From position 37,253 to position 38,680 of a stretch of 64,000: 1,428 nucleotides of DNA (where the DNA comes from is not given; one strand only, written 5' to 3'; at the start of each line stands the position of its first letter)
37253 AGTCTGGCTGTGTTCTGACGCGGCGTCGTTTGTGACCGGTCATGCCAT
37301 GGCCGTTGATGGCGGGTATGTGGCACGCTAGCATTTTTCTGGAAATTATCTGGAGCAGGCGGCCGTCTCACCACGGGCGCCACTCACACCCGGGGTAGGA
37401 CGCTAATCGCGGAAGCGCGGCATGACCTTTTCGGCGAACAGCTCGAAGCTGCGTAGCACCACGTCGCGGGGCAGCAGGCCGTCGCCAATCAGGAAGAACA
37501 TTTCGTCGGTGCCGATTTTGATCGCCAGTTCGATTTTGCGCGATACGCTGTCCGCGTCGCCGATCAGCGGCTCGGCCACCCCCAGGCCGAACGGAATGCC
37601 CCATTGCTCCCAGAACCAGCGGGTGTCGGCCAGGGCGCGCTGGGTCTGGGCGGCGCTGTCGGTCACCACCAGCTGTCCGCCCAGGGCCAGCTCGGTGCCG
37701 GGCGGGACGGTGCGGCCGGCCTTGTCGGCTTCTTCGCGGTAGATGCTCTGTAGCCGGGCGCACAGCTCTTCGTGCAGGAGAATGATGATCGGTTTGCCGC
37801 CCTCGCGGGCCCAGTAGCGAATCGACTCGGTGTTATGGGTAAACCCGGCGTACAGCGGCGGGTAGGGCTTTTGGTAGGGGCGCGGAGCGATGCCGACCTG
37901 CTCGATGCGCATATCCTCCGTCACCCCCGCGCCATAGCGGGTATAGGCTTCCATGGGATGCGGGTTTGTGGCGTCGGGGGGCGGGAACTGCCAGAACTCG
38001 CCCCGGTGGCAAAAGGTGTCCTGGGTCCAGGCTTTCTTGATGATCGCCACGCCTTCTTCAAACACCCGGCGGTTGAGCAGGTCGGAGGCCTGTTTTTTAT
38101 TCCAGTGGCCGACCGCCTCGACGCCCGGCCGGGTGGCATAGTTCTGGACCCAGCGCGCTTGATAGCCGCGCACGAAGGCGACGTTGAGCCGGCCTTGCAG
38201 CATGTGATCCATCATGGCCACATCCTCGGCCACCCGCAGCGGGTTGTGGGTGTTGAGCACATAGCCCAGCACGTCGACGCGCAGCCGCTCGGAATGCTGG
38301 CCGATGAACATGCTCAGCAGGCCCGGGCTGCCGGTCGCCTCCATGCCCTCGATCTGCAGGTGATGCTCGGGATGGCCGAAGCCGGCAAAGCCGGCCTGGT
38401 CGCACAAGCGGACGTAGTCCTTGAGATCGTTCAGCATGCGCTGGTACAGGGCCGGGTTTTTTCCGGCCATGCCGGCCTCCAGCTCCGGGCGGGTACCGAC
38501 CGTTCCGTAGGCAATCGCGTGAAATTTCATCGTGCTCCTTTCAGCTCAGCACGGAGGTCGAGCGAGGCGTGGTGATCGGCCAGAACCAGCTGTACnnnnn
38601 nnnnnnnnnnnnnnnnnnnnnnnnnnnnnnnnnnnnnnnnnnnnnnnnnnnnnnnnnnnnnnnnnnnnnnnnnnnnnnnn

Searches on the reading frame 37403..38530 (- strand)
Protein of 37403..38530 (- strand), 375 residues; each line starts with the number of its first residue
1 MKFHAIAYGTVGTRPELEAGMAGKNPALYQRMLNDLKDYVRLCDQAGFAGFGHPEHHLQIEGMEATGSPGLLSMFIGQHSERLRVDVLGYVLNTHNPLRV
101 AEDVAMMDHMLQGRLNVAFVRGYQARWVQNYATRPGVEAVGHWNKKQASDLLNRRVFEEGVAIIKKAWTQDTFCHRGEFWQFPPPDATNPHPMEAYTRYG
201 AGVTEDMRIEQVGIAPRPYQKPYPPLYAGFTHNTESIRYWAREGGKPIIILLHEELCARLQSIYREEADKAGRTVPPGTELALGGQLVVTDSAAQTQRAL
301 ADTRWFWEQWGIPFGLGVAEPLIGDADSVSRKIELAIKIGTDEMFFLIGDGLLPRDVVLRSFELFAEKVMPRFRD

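Call 13: find_encoding_contigs(protein=window:37403-38530:-, flank=8000, max_places=8)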
Protein window:37403-38530:- (375 aa): no gene with exactly this product is on record in the collection.

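Call 69: find_related_loci(query=window:37403-38530:-, collection=metagenome_contigs, flank=6000)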
Query window:37403-38530:- (375 aa) in metagenome_contigs; peptide patterns used: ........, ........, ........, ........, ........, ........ (x = any residue, [..] = any of these).
30 stretches matched a pattern; 7 encode a relative of the query (tblastn E <= 1e-3); 7 distinct loci.
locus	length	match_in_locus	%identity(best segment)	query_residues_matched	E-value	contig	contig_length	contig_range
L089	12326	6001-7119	85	1-373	0e+0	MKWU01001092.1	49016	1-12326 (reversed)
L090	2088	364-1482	83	1-373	0e+0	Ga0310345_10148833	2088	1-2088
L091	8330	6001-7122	77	1-374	0e+0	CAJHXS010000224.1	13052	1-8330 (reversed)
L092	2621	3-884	78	81-374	2e-171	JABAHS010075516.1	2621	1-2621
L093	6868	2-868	79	86-374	2e-159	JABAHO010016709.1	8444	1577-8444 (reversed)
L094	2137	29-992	74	1-373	5e-138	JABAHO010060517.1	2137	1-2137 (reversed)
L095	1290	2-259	81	288-373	3e-44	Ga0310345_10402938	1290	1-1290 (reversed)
